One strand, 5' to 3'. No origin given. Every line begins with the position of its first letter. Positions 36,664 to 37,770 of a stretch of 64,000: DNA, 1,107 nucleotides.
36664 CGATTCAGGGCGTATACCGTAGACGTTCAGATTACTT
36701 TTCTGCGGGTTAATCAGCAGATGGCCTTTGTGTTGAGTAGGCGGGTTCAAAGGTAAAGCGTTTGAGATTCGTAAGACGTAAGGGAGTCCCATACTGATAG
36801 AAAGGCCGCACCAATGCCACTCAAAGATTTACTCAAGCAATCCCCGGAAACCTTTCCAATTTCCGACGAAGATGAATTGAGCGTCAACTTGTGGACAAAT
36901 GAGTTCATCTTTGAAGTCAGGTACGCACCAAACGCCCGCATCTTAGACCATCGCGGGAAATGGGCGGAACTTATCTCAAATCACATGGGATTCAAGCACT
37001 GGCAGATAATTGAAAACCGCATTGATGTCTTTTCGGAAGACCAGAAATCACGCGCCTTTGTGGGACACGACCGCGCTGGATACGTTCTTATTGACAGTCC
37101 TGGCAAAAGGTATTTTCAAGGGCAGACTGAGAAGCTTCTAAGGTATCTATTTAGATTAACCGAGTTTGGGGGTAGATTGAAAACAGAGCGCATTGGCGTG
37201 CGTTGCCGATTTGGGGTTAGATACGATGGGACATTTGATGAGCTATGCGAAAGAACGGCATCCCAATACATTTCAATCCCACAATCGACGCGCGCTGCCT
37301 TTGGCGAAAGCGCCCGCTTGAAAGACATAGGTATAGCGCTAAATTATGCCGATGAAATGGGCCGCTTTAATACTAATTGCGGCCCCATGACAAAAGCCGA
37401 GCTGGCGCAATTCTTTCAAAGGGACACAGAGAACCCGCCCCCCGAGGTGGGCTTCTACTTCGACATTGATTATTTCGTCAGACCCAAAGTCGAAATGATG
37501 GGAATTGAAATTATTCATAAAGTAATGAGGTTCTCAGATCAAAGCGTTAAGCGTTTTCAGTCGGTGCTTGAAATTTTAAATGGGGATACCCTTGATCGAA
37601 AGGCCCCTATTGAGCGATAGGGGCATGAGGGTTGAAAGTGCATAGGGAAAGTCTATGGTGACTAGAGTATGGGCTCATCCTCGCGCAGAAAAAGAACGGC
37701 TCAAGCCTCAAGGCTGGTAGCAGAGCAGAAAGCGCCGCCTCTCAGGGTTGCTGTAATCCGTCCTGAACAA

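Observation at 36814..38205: Rex-like position: cytoplasmic 268-aa protein plus 2-TM protein co-oriented with the repressor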

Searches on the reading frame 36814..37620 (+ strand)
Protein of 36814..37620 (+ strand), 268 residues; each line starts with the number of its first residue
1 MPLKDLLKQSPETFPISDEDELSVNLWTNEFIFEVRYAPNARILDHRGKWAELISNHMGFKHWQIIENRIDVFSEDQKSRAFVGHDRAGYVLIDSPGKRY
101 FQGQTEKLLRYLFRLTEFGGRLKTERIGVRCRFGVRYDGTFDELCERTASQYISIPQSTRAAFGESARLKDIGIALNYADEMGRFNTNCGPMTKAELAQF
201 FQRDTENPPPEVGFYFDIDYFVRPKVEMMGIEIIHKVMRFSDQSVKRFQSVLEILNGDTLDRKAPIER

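Call 3: search_protein_families(library=pfam, proteins=[window:36814-37620:+], max_evalue=1)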
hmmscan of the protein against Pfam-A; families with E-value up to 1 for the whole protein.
window:36814-37620:+ (268 aa): 0 families

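Call 4: search_protein_families(library=ncbifam, proteins=[window:36814-37620:+], max_evalue=1)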
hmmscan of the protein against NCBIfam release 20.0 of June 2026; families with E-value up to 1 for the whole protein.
window:36814-37620:+ (268 aa): 0 families

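Call 5: search_protein_families(library=padloc, proteins=[window:36814-37620:+], max_evalue=1)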
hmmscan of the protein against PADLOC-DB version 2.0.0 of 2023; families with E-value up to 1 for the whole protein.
window:36814-37620:+ (268 aa): 0 families

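Call 6: search_protein_families(library=phrogs, proteins=[window:36814-37620:+], max_evalue=1)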
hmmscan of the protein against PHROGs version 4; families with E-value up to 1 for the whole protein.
window:36814-37620:+ (268 aa): 0 families

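Call 7: find_homologous_proteins(query=window:36814-37620:+)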
Query window:36814-37620:+ (268 aa): 29 proteins with E <= 0.001 among 339 candidates.
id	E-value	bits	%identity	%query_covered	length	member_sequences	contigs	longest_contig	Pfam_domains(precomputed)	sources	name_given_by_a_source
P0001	2.8e-180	616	100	100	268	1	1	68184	-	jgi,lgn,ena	jgi:hypothetical protein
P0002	1.0e-82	296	55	89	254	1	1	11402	-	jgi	jgi:hypothetical protein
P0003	7.2e-82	293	51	96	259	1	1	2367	-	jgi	jgi:hypothetical protein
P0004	9.5e-62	227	44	87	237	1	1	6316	-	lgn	-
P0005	1.9e-60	223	44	86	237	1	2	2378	-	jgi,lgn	jgi:hypothetical protein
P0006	3.0e-59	219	43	86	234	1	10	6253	-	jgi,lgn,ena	-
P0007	1.5e-58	217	44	86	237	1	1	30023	-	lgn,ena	-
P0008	1.8e-58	216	47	85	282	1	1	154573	-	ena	-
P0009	6.2e-58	215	44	86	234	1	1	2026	-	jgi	jgi:hypothetical protein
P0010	2.5e-57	213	46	85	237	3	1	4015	-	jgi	-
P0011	3.6e-57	212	44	85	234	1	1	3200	-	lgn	-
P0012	3.5e-56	209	45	85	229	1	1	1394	-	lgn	-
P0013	7.9e-56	208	41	87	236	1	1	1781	-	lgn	-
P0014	8.1e-56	208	43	86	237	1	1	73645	-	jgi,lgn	-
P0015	1.1e-54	204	44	86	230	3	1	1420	-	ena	-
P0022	2.6e-49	186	40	86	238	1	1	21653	-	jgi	jgi:hypothetical protein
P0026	1.1e-47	181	40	86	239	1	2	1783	-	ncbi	-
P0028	1.0e-39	155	35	86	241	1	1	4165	-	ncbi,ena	-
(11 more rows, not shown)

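Call 11: find_encoding_contigs(protein=P0008, flank=8000, max_places=3)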
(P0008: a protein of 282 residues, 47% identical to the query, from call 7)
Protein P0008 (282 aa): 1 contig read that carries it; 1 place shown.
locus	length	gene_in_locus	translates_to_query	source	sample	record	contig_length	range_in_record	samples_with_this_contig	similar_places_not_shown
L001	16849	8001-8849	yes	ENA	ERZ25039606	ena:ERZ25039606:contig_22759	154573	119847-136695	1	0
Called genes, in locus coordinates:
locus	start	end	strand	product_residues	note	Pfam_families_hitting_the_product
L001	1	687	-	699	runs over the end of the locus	PF00122:E1-E2_ATPase, PF00702:Hydrolase, PF12710:HAD (weak), PF08282:Hydrolase_3 (faint)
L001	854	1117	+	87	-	PF00690:Cation_ATPase_N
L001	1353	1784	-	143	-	PF07366:SnoaL, PF12680:SnoaL_2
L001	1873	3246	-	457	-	PF00582:Usp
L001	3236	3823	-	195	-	PF00582:Usp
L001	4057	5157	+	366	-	PF00582:Usp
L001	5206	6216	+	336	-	PF00582:Usp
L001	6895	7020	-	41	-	-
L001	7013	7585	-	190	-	-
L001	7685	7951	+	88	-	-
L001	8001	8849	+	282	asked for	-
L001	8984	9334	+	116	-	-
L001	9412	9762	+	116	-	-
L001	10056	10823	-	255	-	PF00657:Lipase_GDSL, PF13472:Lipase_GDSL_2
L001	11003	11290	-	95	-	-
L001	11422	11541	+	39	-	-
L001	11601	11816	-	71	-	-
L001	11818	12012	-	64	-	-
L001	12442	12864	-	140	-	-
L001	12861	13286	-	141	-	-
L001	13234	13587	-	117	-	-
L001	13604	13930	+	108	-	PF08448:PAS_4 (weak)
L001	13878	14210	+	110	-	-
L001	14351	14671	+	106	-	-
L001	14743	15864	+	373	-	PF00512:HisKA, PF02518:HATPase_c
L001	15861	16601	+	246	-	-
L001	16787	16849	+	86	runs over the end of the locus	-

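Call 12: find_encoding_contigs(protein=P0014, flank=8000, max_places=3)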
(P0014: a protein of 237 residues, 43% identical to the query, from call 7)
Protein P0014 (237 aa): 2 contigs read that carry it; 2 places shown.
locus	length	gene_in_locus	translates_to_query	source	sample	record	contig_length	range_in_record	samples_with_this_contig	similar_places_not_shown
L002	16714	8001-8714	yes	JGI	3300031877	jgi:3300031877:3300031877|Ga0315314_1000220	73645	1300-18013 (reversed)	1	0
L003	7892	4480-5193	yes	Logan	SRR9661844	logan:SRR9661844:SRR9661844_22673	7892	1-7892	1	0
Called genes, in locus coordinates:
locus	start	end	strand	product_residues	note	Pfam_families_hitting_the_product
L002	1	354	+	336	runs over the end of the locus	PF13404:HTH_AsnC-type, PF22451:NirdL-like_HTH, PF17805:AsnC_trans_reg2, PF22451:NirdL-like_HTH, PF17805:AsnC_trans_reg2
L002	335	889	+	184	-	PF22769:DCD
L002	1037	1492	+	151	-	PF22811:Zn_ribbon_NrdR, PF03477:ATP-cone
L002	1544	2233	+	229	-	PF02308:MgtC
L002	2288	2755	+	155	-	PF00300:His_Phos_1 (weak)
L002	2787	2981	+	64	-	-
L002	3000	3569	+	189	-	PF01613:Flavin_Reduct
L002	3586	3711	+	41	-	-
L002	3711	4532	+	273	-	-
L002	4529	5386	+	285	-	PF01170:UPF0020 (faint), PF08241:Methyltransf_11 (faint), PF13649:Methyltransf_25 (faint), PF01555:N6_N4_Mtase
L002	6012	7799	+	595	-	PF00078:RVT_1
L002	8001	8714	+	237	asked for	-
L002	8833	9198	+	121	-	-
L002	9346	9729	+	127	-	-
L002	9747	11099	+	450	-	-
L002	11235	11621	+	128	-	PF02311:AraC_binding (weak), PF07883:Cupin_2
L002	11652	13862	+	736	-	PF01555:N6_N4_Mtase (faint)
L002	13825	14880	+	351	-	-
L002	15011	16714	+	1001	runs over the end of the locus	?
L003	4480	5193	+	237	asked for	-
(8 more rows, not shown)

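Call 13: find_encoding_contigs(protein=P0007, flank=8000, max_places=3)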
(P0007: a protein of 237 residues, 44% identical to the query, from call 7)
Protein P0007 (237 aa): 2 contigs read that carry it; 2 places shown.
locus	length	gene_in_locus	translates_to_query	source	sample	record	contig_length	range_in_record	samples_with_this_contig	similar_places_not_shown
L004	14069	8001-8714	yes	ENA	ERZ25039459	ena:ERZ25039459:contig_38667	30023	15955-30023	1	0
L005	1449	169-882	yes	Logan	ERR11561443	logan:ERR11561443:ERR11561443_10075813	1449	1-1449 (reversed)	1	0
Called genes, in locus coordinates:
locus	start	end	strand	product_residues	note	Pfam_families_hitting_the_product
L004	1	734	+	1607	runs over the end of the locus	PF00082:Peptidase_S8, PF02973:Sialidase (faint), PF13385:Laminin_G_3, PF00354:Pentaxin (faint), PF10342:Kre9_KNH, PF13385:Laminin_G_3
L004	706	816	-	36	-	-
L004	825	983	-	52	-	-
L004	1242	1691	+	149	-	-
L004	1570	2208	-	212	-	-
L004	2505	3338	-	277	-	PF12705:PDDEXK_1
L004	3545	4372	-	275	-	-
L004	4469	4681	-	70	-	-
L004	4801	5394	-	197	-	PF16266:DUF4919 (weak)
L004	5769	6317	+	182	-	-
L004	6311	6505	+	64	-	-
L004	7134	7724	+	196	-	PF13414:TPR_11 (faint), PF13428:TPR_14 (faint), PF13431:TPR_17 (faint), PF13432:TPR_16 (weak), PF00515:TPR_1, PF07719:TPR_2 (weak), PF13181:TPR_8 (weak)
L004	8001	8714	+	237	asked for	-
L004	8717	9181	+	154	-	-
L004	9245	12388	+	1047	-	PF13091:PLDc_2 (weak), PF00176:SNF2-rel_dom (faint), PF04851:ResIII (faint), PF00271:Helicase_C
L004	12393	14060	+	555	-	PF02384:N6_Mtase (faint)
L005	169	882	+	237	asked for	-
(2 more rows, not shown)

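Call 14: find_encoding_contigs(protein=P0022, flank=8000, max_places=3)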
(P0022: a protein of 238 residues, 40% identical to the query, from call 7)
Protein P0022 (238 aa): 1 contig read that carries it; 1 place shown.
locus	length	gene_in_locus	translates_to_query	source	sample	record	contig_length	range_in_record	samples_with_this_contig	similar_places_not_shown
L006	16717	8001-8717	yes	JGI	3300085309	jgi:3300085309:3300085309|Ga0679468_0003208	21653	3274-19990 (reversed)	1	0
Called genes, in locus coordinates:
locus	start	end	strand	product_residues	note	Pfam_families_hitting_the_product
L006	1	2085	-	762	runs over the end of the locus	PF00211:Guanylate_cyc, PF23914:TPR_CcmH_CycH, PF00515:TPR_1 (weak), PF07719:TPR_2 (weak), PF13487:HD_5, PF01966:HD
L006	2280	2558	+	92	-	-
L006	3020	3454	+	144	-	-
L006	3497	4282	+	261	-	-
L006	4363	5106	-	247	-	-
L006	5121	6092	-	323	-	-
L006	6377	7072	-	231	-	-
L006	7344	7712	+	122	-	PF00072:Response_reg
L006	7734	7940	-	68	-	-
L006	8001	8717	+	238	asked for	-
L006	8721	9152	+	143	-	-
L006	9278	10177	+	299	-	-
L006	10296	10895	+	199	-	-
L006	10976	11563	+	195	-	-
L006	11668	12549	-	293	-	-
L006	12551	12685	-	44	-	-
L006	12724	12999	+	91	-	-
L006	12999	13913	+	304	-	PF01555:N6_N4_Mtase (faint)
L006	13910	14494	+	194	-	PF00239:Resolvase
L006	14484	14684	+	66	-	PF12728:HTH_17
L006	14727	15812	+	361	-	PF02899:Phage_int_SAM_1 (weak), PF00589:Phage_integrase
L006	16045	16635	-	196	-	-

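Call 15: find_encoding_contigs(protein=P0002, flank=8000, max_places=3)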
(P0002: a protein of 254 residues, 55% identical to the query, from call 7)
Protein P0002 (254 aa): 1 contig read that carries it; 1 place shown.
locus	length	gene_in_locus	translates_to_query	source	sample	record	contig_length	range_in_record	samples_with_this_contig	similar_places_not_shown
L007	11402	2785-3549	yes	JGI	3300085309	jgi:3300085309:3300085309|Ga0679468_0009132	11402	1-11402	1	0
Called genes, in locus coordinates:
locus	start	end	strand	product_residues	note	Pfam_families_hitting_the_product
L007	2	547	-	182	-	?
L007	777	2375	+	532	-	PF00389:2-Hacid_dh, PF02826:2-Hacid_dh_C, PF19304:PGDH_inter, PF01842:ACT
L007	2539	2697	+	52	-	-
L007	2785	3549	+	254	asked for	-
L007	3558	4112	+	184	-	-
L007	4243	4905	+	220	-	PF00440:TetR_N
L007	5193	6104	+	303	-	PF00561:Abhydrolase_1, PF12146:Hydrolase_4, PF12697:Abhydrolase_6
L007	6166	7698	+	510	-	PF00501:AMP-binding, PF13193:AMP-binding_C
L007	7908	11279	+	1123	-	PF13620:CarboxypepD_reg, PF13715:CarbopepD_reg_2 (weak), PF25183:OMP_b-brl_4, PF00593:TonB_dep_Rec_b-barrel (weak)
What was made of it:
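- L001 and L007 lie among Usp, serA and TetR genes (calls 11, 15). Some loci are plainly chromosomal and lack mobile-element marks (calls 11, 15).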

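Call 21: search_solved_structures(query=A1, max_evalue=10, show_alignments=2)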
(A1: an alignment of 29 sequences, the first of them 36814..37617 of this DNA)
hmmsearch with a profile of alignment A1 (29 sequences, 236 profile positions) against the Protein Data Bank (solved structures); distinct sequences matched with E-value up to 10: 0.
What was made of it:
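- On Lambda RexA/RexB exclusion system: The A-profile search against all PDB sequences is empty at E<=10 (call 21).
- Closest known: Phage lambda RexA/RexB, and the RexAB-type pair of Pseudomonas putida prophage P1. Different: The PDB sequence search with the A profile is empty at E<=10 (call 21).
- Tried and rejected: The PDB sequence search with the A profile found nothing (call 21).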

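Call 22: search_protein_families(library=ncbifam, alignment_id=A1, max_evalue=10)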
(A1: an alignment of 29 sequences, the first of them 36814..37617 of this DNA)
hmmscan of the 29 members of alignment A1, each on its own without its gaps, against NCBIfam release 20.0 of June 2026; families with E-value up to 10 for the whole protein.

A. member 1, window:36814-37617:+ (268 aa): 0 families

B. families by the number of members that match (of 29 scanned): 5 families
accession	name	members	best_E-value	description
TIGR04255.1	sporadTIGR04255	1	0.02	TIGR04255 family protein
TIGR02116.1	toxin_Txe_YoeB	1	0.021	Txe/YoeB family addiction module toxin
TIGR01699.1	XAPA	1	0.091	xanthosine phosphorylase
TIGR00436.1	era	1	0.17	GTPase Era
NF047582.1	LIC13081_fam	1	0.43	LIC13081 family protein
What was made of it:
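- On TIGR04255 family (NCBIfam): One of 29 close relatives hits at E 0.02 (call 22).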

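Call 28: predict_structure(alignment_id=A1)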
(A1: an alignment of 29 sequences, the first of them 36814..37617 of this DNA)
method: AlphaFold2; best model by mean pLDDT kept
length: 268 residues; sequences in the alignment: 29
mean_pLDDT: 90.1   pTM: 0.84
mean pLDDT of the five models: 90.1, 89.6, 89.5, 89.5, 88.2
residues with pLDDT >= 90: 199; 70-90: 43; 50-70: 22; < 50: 4
segments of 3 or more residues with pLDDT < 50: none
pLDDT, mean of each block of 10 residues (from residue 1): 66 56 89 98 94 98 96 97 98 93 97 96 98 96 93 87 86 92 95 97 89 97 97 97 94 80 49
secondary structure, 60 per line:
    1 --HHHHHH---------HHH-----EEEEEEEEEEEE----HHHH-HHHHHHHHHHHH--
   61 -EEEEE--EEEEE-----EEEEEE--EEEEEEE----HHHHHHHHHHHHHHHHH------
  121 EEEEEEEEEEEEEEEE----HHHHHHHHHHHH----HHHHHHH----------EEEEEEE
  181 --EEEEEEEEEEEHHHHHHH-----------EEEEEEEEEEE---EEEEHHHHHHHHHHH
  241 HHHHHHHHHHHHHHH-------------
elements in order: H3-8 E26-37 H42-45 H47-58 E62-66 E69-73 E79-84 E87-93 H98-114 E121-136 H141-152 H157-163 E174-180 E183-193 H194-200 E212-222 E226-229 H230-255
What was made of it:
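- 36814..37620 (+): Gene A: 268-aa soluble protein, member of a large unnamed family (typical length about 235 aa). It has a duplicated beta-alpha-beta4-alpha (TBP-like) fold and is a remote relative of TIGR04255. It is the proposed sensor or enzyme component. AF2 pLDDT 90.1, pTM 0.84 (call 28).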

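Call 30: search_protein_representatives(alignment_id=A1)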
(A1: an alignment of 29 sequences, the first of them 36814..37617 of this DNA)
Query: 29 sequences, 236 profile positions. Proteins with E-value up to 0.001 (for the whole library): 722; up to 1e-10: 395; up to 1e-30: 194. The best 150 are listed.
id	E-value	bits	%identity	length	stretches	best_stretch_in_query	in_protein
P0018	3.7e-102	357.1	-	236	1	1-236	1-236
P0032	1.5e-101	355.2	-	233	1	7-235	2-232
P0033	6.2e-101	353.1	-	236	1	1-236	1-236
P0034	9.7e-87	306.7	-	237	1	7-235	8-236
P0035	2.9e-84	298.6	-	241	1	7-235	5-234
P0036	6.0e-82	291.0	-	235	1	8-235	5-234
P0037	1.2e-80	286.8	-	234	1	9-234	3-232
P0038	9.7e-80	283.8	-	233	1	11-236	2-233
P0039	6.7e-78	277.7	-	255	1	6-235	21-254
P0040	1.0e-77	277.1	-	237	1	4-235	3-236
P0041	5.4e-77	274.8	-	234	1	6-235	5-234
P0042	7.1e-77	274.4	-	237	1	4-235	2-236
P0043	2.1e-76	272.9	-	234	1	4-236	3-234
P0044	2.6e-76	272.6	-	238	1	7-235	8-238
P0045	4.0e-76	271.9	-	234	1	6-236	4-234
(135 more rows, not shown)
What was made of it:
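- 36814..37620 (+): 29 close homologues (call 7) and 722 clusters at 50% identity with E<=1e-3 (call 30).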

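Call 31: fold_search(model_id=the predicted structure, library=pdb)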
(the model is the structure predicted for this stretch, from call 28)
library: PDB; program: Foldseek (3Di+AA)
matches with E <= 10: 976; with E <= 0.001: 5
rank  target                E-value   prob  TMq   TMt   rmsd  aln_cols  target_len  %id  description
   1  4cwe_A                3.1e-04  0.99  0.30  0.30  10.7       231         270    8  Structural studies of rolling circle replication initiation protein from Staphylococcus aureus (released 2015-04-15)
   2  4cwc_A                4.1e-04  0.98  0.29  0.28  11.0       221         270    8  Structure of Rolling Circle Replication Initiator Protein (RepDE) from Staphylococcus aureus (released 2015-04-15)
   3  1vok_A                5.9e-04  0.99  0.31  0.40   8.3       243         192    8  ARABIDOPSIS THALIANA TBP (DIMER) (released 1996-11-08)
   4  1ytb_A                8.5e-04  0.99  0.32  0.41   8.8       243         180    7  CRYSTAL STRUCTURE OF A YEAST TBP/TATA-BOX COMPLEX (released 1995-01-26)
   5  8ffz_H                8.5e-04  0.98  0.29  0.25   8.6       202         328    8  TFIIIA-TFIIIC-Brf1-TBP complex bound to 5S rRNA gene (released 2023-06-21)
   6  1msv_B                1.2e-03  0.96  0.28  0.24  16.0       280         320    9  The S68A S-adenosylmethionine decarboxylase proenzyme processing mutant. (released 2003-03-11)
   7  3oc3_C                1.6e-03  0.97  0.31  0.41   8.9       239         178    9  Crystal structure of the Mot1 N-terminal domain in complex with TBP (released 2011-07-13)
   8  1ais_A                1.7e-03  0.91  0.27  0.36  11.2       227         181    9  TATA-BINDING PROTEIN/TRANSCRIPTION FACTOR (II)B/TATA-BOX COMPLEX FROM PYROCOCCUS WOESEI (released 1997-07-07)
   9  1vok_B                1.8e-03  0.97  0.31  0.40   8.4       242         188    8  ARABIDOPSIS THALIANA TBP (DIMER) (released 1996-11-08)
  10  1msv_A                2.3e-03  0.90  0.28  0.24  16.6       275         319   11  The S68A S-adenosylmethionine decarboxylase proenzyme processing mutant. (released 2003-03-11)
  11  6mx1_B                3.6e-03  0.44  0.18  0.25  13.4       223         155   11  The crystal structure of the regulatory domain of aspartokinase in the bifunctional aspartokinase/homoserine dehydroge (released 2018-11-07)
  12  9k3b_U                4.0e-03  0.84  0.27  0.36  10.6       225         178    8  Human RNA Polymerase III de novo transcribing complex 10 overall (TC10-overall) (released 2025-04-16)
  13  2z8u_P                5.8e-03  0.89  0.29  0.39   9.2       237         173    6  Methanococcus jannaschii TBP (released 2008-08-26)
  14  8iue_U                9.3e-03  0.91  0.32  0.43   8.0       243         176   10  RNA polymerase III pre-initiation complex melting complex 1 (released 2023-05-24)
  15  3p77_A                1.1e-02  0.07  0.10  0.10  25.1       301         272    7  Crystal Structures of the Chicken YF1*7.1 molecule (released 2010-11-24)
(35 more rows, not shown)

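Call 33: search_protein_families(library=ncbifam, alignment_id=A2, max_evalue=1)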
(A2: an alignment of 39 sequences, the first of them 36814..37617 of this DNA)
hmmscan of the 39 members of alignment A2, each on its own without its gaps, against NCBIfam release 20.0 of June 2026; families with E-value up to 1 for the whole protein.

A. member 1, window:36814-37617:+ (268 aa): 0 families

B. families by the number of members that match (of 39 scanned): 10 families
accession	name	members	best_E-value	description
TIGR04255.1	sporadTIGR04255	2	4e-08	TIGR04255 family protein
NF005276.0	PRK06788.1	1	0.0028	flagellar motor switch protein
TIGR01858.1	tag_bisphos_ald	1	0.058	tagatose bisphosphate family class II aldolase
NF000469.2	CAR_gen_B3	1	0.065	CAR family subclass B3 metallo-beta-lactamase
NF009845.0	PRK13318.1-3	1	0.069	type III pantothenate kinase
NF002066.0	PRK00907.1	1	0.088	hypothetical protein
NF052474.1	pept_arginase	1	0.093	peptide arginase, FlmR/OhkR family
NF033454.1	BREX_5_MTaseX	1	0.11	BREX-5 system adenine-specific DNA-methyltransferase PglX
NF041496.1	MobQ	1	0.12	MobQ family relaxase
NF007472.0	PRK10054.1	1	0.28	efflux MFS transporter YdeE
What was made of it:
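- On TIGR04255 family (NCBIfam): Two of 39 distant relatives hit, the best at 4e-8 (call 33).
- Closest known: TIGR04255 family. Same: Two of 39 distant members of the A family hit the model, the best at E 4e-8 (call 33).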

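Call 36: fold_search(model_id=the predicted structure, library=viral)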
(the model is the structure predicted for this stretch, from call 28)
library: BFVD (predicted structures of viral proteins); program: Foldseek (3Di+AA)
matches with E <= 10: 820; with E <= 0.001: 11
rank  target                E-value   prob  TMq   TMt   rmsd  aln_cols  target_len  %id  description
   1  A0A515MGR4            4.9e-07  1.00  0.47  0.59   5.7       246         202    8  (no name in the UniProt tables at hand)
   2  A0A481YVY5            1.6e-05  0.97  0.23  0.11  14.9       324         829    9  Uncharacterized protein [Marseillevirus LCMAC102]
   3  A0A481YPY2            3.1e-05  0.96  0.23  0.11  16.6       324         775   12  Uncharacterized protein (Fragment) [Iridovirus LCIVAC01]
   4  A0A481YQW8            8.1e-05  0.60  0.16  0.06  17.4       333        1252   10  Early transcription factor large subunit-like protein [Marseillevirus LCMAC101]
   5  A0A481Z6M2            2.2e-04  0.75  0.21  0.09  15.8       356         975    8  Uncharacterized protein [Pithovirus LCPAC302]
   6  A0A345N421            2.7e-04  0.97  0.29  0.28  11.6       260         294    9  (no name in the UniProt tables at hand)
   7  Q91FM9                3.6e-04  0.69  0.21  0.08  14.7       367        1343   10  Uncharacterized protein 295L [Invertebrate iridescent virus 6]
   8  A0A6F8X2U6            4.9e-04  0.51  0.19  0.08  16.2       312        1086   10  Early transcription factor large subunit-like protein [Lymphocystis disease virus 2]
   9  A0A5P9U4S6            5.2e-04  0.99  0.31  0.39   8.8       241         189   13  (no name in the UniProt tables at hand)
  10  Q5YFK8                5.8e-04  0.63  0.21  0.08  15.2       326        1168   11  Uncharacterized protein [Singapore grouper iridovirus]
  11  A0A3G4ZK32            7.4e-04  0.96  0.29  0.36  15.0       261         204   11  Uncharacterized protein [Terrestrivirus sp.]
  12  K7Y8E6                3.1e-03  0.99  0.26  0.50   5.1       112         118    6  Uncharacterized protein [Megavirus courdo11]
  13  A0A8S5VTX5            3.3e-03  0.23  0.14  0.15  21.6       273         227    8  Uncharacterized protein [Ackermannviridae sp.]
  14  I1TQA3                4.0e-03  0.44  0.18  0.20  21.4       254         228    8  (no name in the UniProt tables at hand)
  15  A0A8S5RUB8            4.5e-03  0.63  0.31  0.29  15.5       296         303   10  Uncharacterized protein [Inoviridae sp. ctS4A1]
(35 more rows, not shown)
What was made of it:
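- Closest known: TATA-box-binding-protein-like fold proteins. Same: Duplicated beta-alpha-beta4-alpha units form one curved antiparallel sheet backed by helices (calls 28, 31, 36).
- Tried and rejected: The best viral hit is unnamed (calls 31, 36).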
